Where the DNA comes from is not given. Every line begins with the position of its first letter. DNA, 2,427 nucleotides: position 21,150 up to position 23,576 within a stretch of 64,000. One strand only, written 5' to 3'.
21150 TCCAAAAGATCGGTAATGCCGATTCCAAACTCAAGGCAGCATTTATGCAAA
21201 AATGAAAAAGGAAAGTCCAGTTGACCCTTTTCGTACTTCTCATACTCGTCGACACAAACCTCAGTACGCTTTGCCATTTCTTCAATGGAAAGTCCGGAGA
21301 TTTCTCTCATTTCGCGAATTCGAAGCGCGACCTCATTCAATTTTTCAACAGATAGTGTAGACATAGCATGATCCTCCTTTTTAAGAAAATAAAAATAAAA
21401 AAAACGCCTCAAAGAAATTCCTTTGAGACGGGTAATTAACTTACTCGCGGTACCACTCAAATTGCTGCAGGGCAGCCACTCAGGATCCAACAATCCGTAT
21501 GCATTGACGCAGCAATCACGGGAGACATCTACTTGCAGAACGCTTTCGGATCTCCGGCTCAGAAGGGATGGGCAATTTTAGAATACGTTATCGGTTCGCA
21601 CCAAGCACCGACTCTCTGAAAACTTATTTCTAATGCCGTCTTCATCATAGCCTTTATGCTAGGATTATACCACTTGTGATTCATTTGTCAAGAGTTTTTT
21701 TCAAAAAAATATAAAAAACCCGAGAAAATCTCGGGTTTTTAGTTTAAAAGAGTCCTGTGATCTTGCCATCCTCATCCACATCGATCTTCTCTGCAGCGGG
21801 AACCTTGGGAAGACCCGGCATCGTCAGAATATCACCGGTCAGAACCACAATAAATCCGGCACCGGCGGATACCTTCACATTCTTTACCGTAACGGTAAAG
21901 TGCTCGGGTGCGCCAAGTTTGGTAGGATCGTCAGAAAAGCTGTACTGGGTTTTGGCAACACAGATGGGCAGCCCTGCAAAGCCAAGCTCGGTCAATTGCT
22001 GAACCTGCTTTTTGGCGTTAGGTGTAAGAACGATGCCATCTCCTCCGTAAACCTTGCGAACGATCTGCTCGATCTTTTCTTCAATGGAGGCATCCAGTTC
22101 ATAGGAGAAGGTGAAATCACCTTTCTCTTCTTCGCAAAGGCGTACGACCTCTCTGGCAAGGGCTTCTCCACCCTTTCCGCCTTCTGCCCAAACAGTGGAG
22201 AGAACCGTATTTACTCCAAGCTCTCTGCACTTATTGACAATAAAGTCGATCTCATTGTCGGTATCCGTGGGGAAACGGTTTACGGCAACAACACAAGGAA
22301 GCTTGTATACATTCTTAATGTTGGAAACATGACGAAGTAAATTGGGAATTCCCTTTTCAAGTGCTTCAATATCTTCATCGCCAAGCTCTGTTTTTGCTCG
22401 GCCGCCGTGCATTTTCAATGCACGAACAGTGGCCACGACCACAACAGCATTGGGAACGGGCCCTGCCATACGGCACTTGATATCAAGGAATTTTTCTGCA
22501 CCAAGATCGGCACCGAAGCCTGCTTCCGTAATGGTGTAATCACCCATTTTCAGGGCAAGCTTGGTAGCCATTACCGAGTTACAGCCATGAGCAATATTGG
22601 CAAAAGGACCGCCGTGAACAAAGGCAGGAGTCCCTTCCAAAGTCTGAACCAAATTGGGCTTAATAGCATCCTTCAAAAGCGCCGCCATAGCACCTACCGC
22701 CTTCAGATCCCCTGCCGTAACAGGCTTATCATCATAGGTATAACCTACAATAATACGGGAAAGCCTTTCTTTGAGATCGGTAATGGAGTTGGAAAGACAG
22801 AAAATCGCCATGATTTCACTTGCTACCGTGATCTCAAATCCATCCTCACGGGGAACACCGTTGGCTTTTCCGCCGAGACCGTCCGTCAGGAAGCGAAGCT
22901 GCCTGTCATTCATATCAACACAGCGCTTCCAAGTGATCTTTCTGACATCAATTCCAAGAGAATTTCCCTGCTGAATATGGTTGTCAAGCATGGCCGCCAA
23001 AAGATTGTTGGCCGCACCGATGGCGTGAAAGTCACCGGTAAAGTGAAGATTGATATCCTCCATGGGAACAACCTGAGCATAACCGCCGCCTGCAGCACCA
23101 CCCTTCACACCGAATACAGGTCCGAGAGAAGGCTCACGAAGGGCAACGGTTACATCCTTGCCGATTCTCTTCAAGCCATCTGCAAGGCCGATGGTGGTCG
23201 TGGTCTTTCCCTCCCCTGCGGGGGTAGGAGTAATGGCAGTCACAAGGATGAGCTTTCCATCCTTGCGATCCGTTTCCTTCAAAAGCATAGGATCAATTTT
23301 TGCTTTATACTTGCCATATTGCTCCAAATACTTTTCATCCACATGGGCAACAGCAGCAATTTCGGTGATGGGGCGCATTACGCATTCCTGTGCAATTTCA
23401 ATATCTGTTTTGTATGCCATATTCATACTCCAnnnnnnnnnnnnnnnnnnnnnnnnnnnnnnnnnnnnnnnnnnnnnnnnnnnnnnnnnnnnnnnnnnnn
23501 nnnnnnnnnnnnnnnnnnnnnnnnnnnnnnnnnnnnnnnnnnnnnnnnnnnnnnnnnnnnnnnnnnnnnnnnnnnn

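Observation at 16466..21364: Complete PuuR-like HTH-cupin regulator modules fused to acyl-CoA synthetases (possible trigger enzymes)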

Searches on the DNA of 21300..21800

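Call 8: search_rna_families(source=window, start=21300, end=21800, threshold=evalue, max_evalue=1, show_alignments=1)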
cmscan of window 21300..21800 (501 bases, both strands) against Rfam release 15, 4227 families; matches with E-value up to 1: 13.
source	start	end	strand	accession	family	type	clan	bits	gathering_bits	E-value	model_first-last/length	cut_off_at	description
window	21421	21657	-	RF00230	T-box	Cis-reg; leader;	-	86.2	93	2.1e-19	1-219/219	no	T-box leader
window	21687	21744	+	RF02901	AaHKsRNA41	Gene; sRNA;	-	30.2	97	3.7e-05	1-187/187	no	Aggregatibacter sRNA 41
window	21711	21765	-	RF02891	AgrB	Gene; antisense;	-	26.2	40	0.027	1-84/84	no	ArsR-gov region gene B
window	21673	21752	+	RF00121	MicC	Gene; sRNA;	-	25.7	90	0.12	1-123/123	no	MicC RNA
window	21654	21743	+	RF02891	AgrB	Gene; antisense;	-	25.2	40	0.047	1-84/84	no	ArsR-gov region gene B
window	21703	21774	-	RF01770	rimP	Cis-reg; leader;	-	24.2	47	0.11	1-102/102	no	Gammaprotebacteria rimP leader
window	21657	21746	+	RF02449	ncr1015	Gene; sRNA;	-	23.6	60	0.49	1-121/121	no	Bacillus sRNA ncr1015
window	21695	21785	-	RF02621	BSnc120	Gene; sRNA;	-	20.7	114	0.043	1-88/88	no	Brucella sRNA 120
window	21660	21742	+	RF00512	Leu_leader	Cis-reg; leader;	-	20.3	50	0.089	1-148/148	no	Leucine operon leader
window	21680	21744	+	RF00513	Trp_leader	Cis-reg; leader;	-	20.1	41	0.14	1-100/100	no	Tryptophan operon leader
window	21399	21482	-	RF00111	SdsR_RyeB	Gene; sRNA;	CL00105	18.9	38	0.75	1-100/100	no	SdsR_RyeB RNA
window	21398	21463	-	RF00021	Spot_42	Gene; sRNA;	-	18.8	80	0.37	1-115/115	no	Spot 42 RNA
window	21706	21800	+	RF02760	sR035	Gene; sRNA;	-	15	233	0.1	1-153/206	3'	sR035 sRNA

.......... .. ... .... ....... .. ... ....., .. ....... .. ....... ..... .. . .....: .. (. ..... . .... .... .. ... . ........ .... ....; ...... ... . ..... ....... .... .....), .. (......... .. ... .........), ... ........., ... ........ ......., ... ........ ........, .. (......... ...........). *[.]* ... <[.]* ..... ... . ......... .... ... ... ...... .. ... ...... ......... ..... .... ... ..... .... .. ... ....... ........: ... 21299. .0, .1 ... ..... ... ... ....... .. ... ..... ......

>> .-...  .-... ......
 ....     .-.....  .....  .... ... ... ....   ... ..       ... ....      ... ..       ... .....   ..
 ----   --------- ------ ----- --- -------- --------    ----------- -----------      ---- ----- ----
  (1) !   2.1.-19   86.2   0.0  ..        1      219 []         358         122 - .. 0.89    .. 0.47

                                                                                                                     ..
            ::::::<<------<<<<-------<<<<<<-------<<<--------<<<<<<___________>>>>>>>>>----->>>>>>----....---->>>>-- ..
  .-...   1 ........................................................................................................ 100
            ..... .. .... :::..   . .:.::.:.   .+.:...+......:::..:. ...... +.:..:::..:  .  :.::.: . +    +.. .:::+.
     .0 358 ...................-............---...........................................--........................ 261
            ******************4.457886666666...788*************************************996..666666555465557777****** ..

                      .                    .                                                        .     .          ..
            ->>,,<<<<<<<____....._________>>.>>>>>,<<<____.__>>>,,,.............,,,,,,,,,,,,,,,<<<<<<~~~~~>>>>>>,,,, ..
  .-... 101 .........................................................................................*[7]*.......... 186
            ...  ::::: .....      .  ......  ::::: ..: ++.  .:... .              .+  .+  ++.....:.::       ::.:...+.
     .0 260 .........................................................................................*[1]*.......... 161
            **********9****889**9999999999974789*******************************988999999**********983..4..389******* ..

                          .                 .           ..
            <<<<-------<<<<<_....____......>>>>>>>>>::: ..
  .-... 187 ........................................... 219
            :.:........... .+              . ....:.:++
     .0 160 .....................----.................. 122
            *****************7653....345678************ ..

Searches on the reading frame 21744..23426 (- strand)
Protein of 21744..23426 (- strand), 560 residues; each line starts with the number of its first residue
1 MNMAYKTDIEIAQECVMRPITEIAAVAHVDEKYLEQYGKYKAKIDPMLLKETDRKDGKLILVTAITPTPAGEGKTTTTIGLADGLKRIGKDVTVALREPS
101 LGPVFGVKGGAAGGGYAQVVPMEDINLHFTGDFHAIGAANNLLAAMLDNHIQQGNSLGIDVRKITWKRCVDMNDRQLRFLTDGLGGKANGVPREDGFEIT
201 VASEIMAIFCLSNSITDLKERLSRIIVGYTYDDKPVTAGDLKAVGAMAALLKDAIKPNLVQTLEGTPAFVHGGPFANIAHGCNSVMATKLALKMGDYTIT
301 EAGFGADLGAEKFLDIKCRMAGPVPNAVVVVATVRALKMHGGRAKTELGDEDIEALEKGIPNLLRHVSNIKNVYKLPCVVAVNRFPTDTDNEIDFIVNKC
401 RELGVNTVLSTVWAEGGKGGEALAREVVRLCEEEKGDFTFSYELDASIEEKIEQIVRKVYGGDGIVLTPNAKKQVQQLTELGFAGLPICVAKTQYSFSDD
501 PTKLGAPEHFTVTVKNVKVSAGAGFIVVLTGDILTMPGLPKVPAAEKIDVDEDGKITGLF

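Call 9: search_protein_families(library=pfam, proteins=[window:21744-23426:-], max_evalue=0.00001)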
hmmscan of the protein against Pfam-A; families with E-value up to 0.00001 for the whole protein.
window:21744-23426:- (560 aa): 1 family
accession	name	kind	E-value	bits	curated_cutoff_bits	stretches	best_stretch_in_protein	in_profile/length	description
PF01268.25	FTHFS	-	3.5e-272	904.1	27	1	6-560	1-556/556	Formate--tetrahydrofolate ligase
